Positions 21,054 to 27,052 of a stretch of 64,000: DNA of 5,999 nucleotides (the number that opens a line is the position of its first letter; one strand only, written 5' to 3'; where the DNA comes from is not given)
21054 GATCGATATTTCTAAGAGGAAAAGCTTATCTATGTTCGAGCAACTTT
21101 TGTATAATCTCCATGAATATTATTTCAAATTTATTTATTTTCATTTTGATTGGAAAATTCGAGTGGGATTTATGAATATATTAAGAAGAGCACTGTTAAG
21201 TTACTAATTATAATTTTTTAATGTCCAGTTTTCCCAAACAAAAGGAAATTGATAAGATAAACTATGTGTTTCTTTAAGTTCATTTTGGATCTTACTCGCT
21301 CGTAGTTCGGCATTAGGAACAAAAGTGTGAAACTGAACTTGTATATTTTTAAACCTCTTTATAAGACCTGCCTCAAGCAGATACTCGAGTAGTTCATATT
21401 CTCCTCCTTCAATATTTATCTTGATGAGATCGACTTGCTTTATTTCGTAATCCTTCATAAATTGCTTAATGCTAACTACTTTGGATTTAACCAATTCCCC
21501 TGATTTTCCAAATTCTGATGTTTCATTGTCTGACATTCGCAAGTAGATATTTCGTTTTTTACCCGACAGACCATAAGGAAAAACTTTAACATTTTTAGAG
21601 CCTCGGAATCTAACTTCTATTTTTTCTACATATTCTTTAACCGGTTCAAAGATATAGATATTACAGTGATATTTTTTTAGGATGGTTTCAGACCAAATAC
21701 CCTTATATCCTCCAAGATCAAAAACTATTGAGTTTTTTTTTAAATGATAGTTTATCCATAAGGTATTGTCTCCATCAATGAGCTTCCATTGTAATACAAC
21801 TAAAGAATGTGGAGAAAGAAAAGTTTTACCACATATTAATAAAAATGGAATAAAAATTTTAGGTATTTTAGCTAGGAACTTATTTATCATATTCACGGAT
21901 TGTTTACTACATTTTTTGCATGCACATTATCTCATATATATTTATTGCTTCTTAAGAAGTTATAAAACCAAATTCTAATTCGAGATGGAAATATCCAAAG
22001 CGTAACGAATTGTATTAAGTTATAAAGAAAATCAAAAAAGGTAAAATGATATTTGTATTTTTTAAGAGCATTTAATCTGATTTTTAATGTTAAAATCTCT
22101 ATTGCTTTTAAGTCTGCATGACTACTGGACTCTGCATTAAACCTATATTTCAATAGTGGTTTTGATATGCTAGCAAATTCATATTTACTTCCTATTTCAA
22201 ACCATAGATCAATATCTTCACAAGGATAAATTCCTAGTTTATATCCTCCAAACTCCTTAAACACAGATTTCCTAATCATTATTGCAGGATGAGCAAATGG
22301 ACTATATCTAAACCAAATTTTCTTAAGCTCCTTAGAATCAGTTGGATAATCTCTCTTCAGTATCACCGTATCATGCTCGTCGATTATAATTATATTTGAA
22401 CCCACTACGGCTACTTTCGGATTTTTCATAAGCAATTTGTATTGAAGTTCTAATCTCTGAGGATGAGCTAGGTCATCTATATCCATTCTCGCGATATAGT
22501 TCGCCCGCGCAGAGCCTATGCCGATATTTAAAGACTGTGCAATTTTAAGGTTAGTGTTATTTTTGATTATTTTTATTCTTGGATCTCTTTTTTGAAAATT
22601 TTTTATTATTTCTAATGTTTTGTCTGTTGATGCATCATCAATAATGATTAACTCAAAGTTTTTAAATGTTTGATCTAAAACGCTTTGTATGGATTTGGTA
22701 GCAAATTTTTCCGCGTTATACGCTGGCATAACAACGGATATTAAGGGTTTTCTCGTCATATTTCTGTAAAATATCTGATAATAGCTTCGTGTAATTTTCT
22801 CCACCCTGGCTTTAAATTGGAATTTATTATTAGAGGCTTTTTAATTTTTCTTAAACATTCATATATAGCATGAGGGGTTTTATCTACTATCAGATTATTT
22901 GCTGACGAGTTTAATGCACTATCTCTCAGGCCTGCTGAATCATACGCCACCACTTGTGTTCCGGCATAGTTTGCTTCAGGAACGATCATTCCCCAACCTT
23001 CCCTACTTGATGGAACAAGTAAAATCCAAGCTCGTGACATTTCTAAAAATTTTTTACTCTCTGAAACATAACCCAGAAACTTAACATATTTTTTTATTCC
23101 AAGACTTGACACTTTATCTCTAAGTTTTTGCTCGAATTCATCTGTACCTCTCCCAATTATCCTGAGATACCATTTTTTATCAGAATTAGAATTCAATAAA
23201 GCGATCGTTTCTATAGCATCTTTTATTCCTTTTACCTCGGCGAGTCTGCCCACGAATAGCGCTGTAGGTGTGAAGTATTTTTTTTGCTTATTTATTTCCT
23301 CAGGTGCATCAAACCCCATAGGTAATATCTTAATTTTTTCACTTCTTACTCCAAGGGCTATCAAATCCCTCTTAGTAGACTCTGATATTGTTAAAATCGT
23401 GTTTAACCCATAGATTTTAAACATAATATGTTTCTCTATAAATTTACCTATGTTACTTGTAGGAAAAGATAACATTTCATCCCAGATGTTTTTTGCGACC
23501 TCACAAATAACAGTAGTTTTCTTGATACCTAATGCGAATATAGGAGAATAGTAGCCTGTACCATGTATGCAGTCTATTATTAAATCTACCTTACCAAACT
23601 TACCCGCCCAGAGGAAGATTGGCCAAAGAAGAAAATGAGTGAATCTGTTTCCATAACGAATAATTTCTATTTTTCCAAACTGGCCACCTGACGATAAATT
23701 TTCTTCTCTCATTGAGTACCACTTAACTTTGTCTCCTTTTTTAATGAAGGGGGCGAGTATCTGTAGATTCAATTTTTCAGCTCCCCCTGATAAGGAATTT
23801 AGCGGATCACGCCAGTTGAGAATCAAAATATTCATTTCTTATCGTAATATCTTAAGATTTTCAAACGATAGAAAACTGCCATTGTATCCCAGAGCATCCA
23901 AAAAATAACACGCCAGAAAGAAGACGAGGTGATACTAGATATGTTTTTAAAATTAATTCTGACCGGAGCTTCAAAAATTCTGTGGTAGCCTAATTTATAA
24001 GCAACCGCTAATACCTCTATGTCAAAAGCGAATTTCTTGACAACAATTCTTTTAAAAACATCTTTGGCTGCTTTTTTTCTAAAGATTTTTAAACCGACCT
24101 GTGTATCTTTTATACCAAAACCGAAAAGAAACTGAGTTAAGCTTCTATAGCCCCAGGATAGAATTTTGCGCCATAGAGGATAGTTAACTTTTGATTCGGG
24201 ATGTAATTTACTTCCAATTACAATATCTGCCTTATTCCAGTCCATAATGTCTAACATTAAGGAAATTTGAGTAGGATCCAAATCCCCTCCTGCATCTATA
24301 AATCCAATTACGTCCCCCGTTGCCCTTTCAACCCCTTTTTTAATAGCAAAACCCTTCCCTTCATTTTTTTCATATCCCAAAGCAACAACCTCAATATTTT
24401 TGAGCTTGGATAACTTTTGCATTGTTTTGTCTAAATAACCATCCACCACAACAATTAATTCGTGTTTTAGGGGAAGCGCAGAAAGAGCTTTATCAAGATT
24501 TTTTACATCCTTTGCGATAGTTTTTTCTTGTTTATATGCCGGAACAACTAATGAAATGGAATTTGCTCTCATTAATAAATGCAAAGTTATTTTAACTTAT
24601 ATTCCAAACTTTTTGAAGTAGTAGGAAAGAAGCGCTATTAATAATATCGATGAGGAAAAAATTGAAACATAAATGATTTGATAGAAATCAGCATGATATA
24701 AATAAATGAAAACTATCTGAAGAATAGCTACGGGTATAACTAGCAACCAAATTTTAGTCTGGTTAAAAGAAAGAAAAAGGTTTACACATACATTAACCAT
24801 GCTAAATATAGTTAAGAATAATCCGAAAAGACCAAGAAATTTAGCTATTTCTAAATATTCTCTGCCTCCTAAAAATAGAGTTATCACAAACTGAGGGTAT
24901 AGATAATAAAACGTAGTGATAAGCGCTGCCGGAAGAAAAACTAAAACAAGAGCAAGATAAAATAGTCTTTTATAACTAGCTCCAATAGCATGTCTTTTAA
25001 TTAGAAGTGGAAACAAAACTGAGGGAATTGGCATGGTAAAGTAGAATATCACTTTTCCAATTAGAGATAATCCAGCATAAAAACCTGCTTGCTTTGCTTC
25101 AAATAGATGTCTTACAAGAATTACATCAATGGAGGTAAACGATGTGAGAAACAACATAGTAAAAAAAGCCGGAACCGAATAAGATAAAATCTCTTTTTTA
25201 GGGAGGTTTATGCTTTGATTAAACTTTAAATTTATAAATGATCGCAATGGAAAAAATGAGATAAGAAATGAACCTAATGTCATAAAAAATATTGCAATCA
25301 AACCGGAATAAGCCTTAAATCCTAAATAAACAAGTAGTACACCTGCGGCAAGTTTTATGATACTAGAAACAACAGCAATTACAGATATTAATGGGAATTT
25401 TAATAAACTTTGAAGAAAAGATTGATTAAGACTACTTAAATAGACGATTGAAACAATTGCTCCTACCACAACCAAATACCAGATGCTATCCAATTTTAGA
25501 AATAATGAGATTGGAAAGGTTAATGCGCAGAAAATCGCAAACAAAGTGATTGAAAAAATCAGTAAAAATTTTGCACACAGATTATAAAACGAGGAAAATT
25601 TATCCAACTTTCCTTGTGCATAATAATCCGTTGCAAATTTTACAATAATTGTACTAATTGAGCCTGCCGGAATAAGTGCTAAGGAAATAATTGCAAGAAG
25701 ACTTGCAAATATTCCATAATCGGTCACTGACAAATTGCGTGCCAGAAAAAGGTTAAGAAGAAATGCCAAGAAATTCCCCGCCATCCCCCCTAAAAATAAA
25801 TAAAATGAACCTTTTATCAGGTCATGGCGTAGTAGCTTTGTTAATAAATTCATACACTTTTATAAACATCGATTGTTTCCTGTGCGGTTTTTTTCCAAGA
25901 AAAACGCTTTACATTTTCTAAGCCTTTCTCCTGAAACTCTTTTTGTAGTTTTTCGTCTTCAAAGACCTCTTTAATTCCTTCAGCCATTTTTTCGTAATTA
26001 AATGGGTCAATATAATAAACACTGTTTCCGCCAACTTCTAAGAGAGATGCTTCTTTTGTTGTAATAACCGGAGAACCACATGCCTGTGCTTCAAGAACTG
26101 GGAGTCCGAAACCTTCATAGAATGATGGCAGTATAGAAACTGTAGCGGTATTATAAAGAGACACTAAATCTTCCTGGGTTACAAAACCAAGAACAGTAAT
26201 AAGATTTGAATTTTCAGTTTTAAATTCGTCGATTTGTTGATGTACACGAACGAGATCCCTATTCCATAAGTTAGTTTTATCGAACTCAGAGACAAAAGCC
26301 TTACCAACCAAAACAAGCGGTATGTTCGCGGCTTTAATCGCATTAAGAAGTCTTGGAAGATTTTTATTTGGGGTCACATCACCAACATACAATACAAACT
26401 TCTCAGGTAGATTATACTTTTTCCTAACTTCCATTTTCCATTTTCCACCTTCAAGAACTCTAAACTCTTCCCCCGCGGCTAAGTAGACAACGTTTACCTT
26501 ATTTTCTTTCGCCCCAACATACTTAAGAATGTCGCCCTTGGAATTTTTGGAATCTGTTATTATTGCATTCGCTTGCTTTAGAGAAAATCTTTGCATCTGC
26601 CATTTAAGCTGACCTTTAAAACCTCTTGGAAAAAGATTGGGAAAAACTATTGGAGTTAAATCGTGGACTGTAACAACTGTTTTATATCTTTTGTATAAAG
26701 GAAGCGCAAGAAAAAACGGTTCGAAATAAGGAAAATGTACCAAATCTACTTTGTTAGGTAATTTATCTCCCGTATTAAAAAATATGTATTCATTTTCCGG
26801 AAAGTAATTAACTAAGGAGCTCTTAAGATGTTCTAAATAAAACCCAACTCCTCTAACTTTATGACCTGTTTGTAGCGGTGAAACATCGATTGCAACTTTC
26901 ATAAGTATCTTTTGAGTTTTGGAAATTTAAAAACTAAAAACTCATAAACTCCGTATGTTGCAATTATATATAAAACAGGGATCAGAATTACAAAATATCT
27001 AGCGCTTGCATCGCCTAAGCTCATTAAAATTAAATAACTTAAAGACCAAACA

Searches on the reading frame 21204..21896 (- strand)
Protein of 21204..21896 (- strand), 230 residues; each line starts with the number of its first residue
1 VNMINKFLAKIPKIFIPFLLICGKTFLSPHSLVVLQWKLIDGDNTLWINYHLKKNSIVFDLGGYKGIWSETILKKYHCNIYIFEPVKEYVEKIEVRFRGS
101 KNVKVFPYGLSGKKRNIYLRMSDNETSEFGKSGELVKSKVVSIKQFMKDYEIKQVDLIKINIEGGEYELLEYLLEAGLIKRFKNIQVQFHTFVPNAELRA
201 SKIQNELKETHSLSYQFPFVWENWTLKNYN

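Call 9: search_protein_families(library=ncbifam, proteins=[window:21204-21896:-], max_evalue=0.00001)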
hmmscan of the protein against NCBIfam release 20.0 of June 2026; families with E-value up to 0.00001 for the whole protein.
window:21204-21896:- (230 aa): 1 family
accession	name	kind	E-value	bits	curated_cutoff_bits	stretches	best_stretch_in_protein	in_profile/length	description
TIGR01444.1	fkbM_fam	subfamily_domain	2.7e-16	60.3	37.7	1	58-190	2-143/143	FkbM family methyltransferase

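Call 10: search_protein_families(library=pfam, proteins=[window:21204-21896:-], max_evalue=0.0001)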
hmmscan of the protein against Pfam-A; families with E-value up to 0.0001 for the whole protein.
window:21204-21896:- (230 aa): 1 family
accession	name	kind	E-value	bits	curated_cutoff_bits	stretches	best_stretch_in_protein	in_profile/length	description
PF05050.19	Methyltransf_21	-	1e-11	45.7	22.7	1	60-193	1-152/173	Methyltransferase FkbM domain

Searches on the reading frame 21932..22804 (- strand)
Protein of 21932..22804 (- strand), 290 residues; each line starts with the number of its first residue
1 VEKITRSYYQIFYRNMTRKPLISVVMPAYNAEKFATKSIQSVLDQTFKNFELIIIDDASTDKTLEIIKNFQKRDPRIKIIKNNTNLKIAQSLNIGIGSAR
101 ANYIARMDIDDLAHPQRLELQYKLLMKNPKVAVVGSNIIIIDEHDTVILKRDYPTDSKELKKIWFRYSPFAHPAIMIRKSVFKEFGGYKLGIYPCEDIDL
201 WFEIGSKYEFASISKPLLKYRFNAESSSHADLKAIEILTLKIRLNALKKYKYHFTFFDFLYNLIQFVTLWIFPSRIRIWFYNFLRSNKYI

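Call 9: search_protein_families(library=ncbifam, proteins=[window:21932-22804:-], max_evalue=0.00001)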
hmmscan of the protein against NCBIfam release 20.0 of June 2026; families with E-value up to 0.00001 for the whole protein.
window:21932-22804:- (290 aa): 19 families
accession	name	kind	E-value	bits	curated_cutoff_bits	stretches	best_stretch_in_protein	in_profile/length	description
NF053739.1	GlytfEpsEBac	equivalog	2e-43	148.3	450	1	20-221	1-203/265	glycosyltransferase EpsE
NF047683.1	TeichurnBiosyTuaG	equivalog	3.1e-30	105.6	400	1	17-235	3-218/252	teichuronic acid biosynthesis protein TuaG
TIGR03937.1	PgaC_IcaA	equivalog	1e-22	80.7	422.3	1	14-138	39-163/407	poly-beta-1,6-N-acetyl-D-glucosamine synthase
NF007482.0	PRK10073.1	equivalog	2.2e-22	79.5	423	1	16-120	2-105/334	glycosyltransferase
NF050050.1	ProtGlycPglI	equivalog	2.6e-18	66.5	500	1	20-120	2-103/306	GalNAc(5)-diNAcBac-PP-undecaprenol beta-1,3-glucosyltransferase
NF007453.0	PRK10018.1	equivalog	8.1e-18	65.1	382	1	16-121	2-107/280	colanic acid biosynthesis glycosyltransferase WcaA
TIGR04017.1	WcaA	equivalog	1.2e-17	64.4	495.75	1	17-121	2-106/279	colanic acid biosynthesis glycosyltransferase WcaA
TIGR03965.1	mycofact_glyco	equivalog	1.9e-13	50.1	280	1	18-202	72-261/467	mycofactocin biosynthesis glycosyltransferase MftF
TIGR03111.1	glyc2_xrt_Gpos1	hypoth_equivalog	2.4e-12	46.4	363.95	1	16-138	45-169/439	TIGR03111 family XrtG-associated glycosyltransferase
NF041875.1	EPS_EpsD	equivalog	7.2e-12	45.3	370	1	22-136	1-115/325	exopolysaccharide biosynthesis glycosyltransferase EpsD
TIGR04283.1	glyco_like_mftF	equivalog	1.2e-11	44.7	182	1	22-217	1-182/221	TIGR04283 family arsenosugar biosynthesis glycosyltransferase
NF047588.1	GlcsyltransPgfSStrep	equivalog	5e-11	42.4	500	1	22-118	3-102/308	glycosyltransferase PgfS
NF041394.1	GtaseAglG_Halo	equivalog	7.4e-11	41.9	440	1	22-136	3-118/304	glucosyl-dolichyl phosphate glucuronosyltransferase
NF038302.1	EPS_HpsE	equivalog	1.8e-10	40.3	300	1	22-138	3-124/307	hormogonium polysaccharide biosynthesis glycosyltransferase HpsE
NF038299.1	EPS_HpsN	equivalog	2e-09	36.9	425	1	20-138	1-119/317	hormogonium polysaccharide biosynthesis glycosyltransferase HpsN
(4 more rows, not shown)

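Call 10: search_protein_families(library=pfam, proteins=[window:21932-22804:-], max_evalue=0.0001)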
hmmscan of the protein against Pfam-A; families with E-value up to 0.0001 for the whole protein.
window:21932-22804:- (290 aa): 3 families
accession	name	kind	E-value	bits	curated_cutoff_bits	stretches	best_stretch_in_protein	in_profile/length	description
PF00535.33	Glycos_transf_2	-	1e-36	126.8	23.3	1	23-184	1-166/168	Glycosyl transferase family 2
PF10111.15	Glyco_tranf_2_2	-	1.9e-19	70.7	27.3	1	23-226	1-221/276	Glycosyltransferase like family 2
PF13641.12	Glyco_tranf_2_3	-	6.8e-10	39.8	27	1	22-203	3-193/230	Glycosyltransferase like family 2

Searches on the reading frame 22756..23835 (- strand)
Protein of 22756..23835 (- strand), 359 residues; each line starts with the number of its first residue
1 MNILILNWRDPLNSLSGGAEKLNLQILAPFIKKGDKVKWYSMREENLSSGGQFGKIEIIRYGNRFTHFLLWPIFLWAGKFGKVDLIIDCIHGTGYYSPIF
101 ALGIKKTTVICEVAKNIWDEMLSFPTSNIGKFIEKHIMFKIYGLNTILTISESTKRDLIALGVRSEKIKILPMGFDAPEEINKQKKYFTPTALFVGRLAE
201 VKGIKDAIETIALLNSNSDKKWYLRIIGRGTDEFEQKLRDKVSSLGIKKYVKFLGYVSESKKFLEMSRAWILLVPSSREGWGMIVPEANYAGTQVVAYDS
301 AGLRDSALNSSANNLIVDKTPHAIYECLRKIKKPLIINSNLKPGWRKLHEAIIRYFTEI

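Call 9: search_protein_families(library=ncbifam, proteins=[window:22756-23835:-], max_evalue=0.00001)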
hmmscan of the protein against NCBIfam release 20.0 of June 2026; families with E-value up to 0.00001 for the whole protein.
window:22756-23835:- (359 aa): 18 families
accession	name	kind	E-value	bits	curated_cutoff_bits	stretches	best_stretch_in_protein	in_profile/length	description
NF041010.1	glycosy_Agl16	equivalog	7.5e-17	61.2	575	1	129-335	122-319/352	glycosylation protein Agl16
NF007396.0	PRK09922.1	equivalog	1.6e-16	60.2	385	1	140-357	132-344/361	lipopolysaccharide 1,6-galactosyltransferase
NF046085.1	XrtY_assoc_Gly1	equivalog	7.1e-16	58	400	1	131-332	148-347/387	XrtY-associated glycosyltransferase XYAG1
NF041876.1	EPS_EpsE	equivalog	6.7e-15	55.2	400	1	164-331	184-358/389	exopolysaccharide biosynthesis GT4 family glycosyltransferase EpsE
TIGR03449.1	mycothiol_MshA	equivalog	7.5e-11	41.5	462.5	1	192-331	223-366/406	D-inositol-3-phosphate glycosyltransferase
NF038295.1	EPS_HpsP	equivalog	3e-10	39.7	550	1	159-312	181-331/388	hormogonium polysaccharide biosynthesis glycosyltransferase HpsP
NF050056.1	ProtGlycPglH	equivalog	5.1e-10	39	600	1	84-318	87-302/354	GalNAc-alpha-(1->4)-GalNAc-alpha-(1->3)-diNAcBac-PP-undecaprenol alpha-1,4-N-acetyl-D-galactosaminyltransferase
TIGR03088.1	stp2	hypoth_equivalog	1.4e-09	37.5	409.05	1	155-330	161-334/374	TIGR03088 family PEP-CTERM/XrtA system glycosyltransferase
TIGR03999.1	thiol_BshA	equivalog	3.2e-09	36.2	273.7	1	194-305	204-309/375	N-acetyl-alpha-D-glucosaminyl L-malate synthase BshA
NF050063.1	ProtGlycPglJ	equivalog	1.1e-08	34.7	500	1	102-304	106-302/363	N-acetylgalactosamine-N,N'-diacetylbacillosaminyl-diphospho-undecaprenol 4-alpha-N-acetylgalactosaminyltransferase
NF049988.1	MGlcDAGSynMgs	equivalog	1.2e-07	31.5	400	1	191-342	215-361/398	alpha-monoglucosyldiacylglycerol synthase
NF038011.1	PelF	equivalog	3.9e-07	29.5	100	1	145-304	259-419/489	GT4 family glycosyltransferase PelF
NF047880.1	glyco_SdgA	exception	4.7e-07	28.7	800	1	133-319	258-440/488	serine-aspartate repeat adhesin O-glycosyltransferase SdgA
TIGR04157.1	glyco_rSAM_CFB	subfamily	5.1e-07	29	400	1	144-305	170-337/406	TIGR04157 family glycosyltransferase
TIGR02149.1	glgA_Coryne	subfamily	7e-07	28.7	302.4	1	189-316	204-331/391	glycogen synthase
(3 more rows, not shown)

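Call 10: search_protein_families(library=pfam, proteins=[window:22756-23835:-], max_evalue=0.0001)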
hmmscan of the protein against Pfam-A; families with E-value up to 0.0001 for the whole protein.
window:22756-23835:- (359 aa): 4 families
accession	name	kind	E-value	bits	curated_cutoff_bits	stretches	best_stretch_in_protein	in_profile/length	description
PF00534.26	Glycos_transf_1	-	3.6e-26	92.2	26.4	1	188-331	14-155/172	Glycosyl transferases group 1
PF13692.12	Glyco_trans_1_4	-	1e-20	74.9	27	1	190-330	2-138/142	Glycosyl transferases group 1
PF20706.3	GT4-conflict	-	6.1e-13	49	26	1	163-305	169-318/385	Family 4 Glycosyltransferase in conflict systems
PF13439.12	Glyco_transf_4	-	8.1e-06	26.4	28.5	1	17-176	2-167/170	Glycosyltransferase Family 4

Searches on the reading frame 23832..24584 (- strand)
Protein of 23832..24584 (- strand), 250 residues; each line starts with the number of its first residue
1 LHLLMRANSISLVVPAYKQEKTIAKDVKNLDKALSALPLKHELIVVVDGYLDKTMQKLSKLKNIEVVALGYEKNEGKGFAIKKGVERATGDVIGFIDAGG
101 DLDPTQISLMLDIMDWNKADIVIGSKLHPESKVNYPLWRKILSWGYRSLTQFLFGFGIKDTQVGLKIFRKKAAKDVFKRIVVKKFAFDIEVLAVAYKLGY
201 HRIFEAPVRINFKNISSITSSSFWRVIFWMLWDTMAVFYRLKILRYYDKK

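Call 9: search_protein_families(library=ncbifam, proteins=[window:23832-24584:-], max_evalue=0.00001)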
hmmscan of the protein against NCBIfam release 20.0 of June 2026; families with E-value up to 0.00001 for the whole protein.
window:23832-24584:- (250 aa): 14 families
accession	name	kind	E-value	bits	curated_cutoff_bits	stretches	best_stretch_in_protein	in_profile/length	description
NF058614.1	PPMAGASynPpgS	equivalog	2.8e-13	49.8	370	1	11-217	3-203/226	polyprenyl-phospho-N-acetylgalactosaminyl synthase PpgS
TIGR03937.1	PgaC_IcaA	equivalog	4.2e-12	45.7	422.3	1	7-115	44-151/407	poly-beta-1,6-N-acetyl-D-glucosamine synthase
NF010496.0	PRK13915.1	equivalog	8.5e-12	44.8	262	1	7-99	30-126/307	glucosyl-3-phosphoglycerate synthase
NF047588.1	GlcsyltransPgfSStrep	equivalog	1e-10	41.3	500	1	10-176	3-167/308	glycosyltransferase PgfS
TIGR04182.1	glyco_TIGR04182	equivalog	2.1e-10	40.5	325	1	10-210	2-190/293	S-layer glycoprotein N-glycosyltransferase AglJ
NF041875.1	EPS_EpsD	equivalog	7.8e-10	38.6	370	1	10-140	1-130/325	exopolysaccharide biosynthesis glycosyltransferase EpsD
NF007986.1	PRK10714.1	equivalog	2.2e-09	36.7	529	1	8-170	6-166/316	undecaprenyl-phosphate 4-deoxy-4-formamido-L-arabinose transferase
NF007482.0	PRK10073.1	equivalog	4e-09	35.9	423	1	7-122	5-118/334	glycosyltransferase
NF038302.1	EPS_HpsE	equivalog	1e-07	31.2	300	1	10-131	3-128/307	hormogonium polysaccharide biosynthesis glycosyltransferase HpsE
TIGR04283.1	glyco_like_mftF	equivalog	2.1e-07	30.7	182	1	10-114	1-97/221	TIGR04283 family arsenosugar biosynthesis glycosyltransferase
NF041394.1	GtaseAglG_Halo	equivalog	2.2e-06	27.2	440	1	31-132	23-124/304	glucosyl-dolichyl phosphate glucuronosyltransferase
NF047683.1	TeichurnBiosyTuaG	equivalog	2.5e-06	27.3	400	1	7-117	5-114/252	teichuronic acid biosynthesis protein TuaG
TIGR03965.1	mycofact_glyco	equivalog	2.9e-06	26.4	280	1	7-98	73-163/467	mycofactocin biosynthesis glycosyltransferase MftF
NF041391.1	DPhHxTase_Halo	equivalog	9.1e-06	24.8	375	1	16-176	3-153/213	dolichyl-phosphate hexose transferase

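Call 10: search_protein_families(library=pfam, proteins=[window:23832-24584:-], max_evalue=0.0001)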
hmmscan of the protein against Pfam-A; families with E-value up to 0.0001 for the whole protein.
window:23832-24584:- (250 aa): 2 families
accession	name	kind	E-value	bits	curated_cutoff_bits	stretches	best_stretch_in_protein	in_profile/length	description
PF00535.33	Glycos_transf_2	-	2e-19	70.6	23.3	1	11-177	1-168/168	Glycosyl transferase family 2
PF10111.15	Glyco_tranf_2_2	-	9.2e-05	22.5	27.3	0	11-113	1-105/276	Glycosyltransferase like family 2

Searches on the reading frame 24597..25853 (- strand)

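Call 9: search_protein_families(library=ncbifam, proteins=[window:24597-25853:-], max_evalue=0.00001)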
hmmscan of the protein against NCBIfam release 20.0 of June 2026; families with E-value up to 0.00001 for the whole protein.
window:24597-25853:- (418 aa): 0 families

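Call 10: search_protein_families(library=pfam, proteins=[window:24597-25853:-], max_evalue=0.0001)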
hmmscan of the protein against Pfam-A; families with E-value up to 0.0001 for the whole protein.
window:24597-25853:- (418 aa): 2 families
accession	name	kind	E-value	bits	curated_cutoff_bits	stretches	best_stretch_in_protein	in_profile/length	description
PF13440.11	Polysacc_synt_3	-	6.8e-15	55.5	23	1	37-335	2-290/293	Polysaccharide biosynthesis protein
PF01943.22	Polysacc_synt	-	4.2e-14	53.1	28.2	1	13-286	2-272/274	Polysaccharide biosynthesis protein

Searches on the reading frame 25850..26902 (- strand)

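Call 25: search_protein_families(library=pfam, proteins=[window:25850-26902:-], max_evalue=0.0001)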
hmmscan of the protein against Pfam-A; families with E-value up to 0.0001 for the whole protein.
window:25850-26902:- (350 aa): 6 families
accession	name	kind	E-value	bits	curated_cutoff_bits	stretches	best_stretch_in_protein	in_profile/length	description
PF00534.26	Glycos_transf_1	-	1.2e-28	100.3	26.4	1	160-327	6-169/172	Glycosyl transferases group 1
PF13692.12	Glyco_trans_1_4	-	1.8e-19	70.9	27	1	168-316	2-142/142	Glycosyl transferases group 1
PF13439.12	Glyco_transf_4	-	9.3e-11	42.5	28.5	1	50-140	71-163/170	Glycosyltransferase Family 4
PF20706.3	GT4-conflict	-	5.2e-08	32.7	26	1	219-285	247-314/385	Family 4 Glycosyltransferase in conflict systems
PF13524.12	Glyco_trans_1_2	-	7.8e-07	29.6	25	1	185-343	5-142/144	Glycosyl transferase-like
PF13579.12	Glyco_trans_4_4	-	9.6e-05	23.2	29.7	0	51-140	71-156/158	Glycosyl transferase 4-like domain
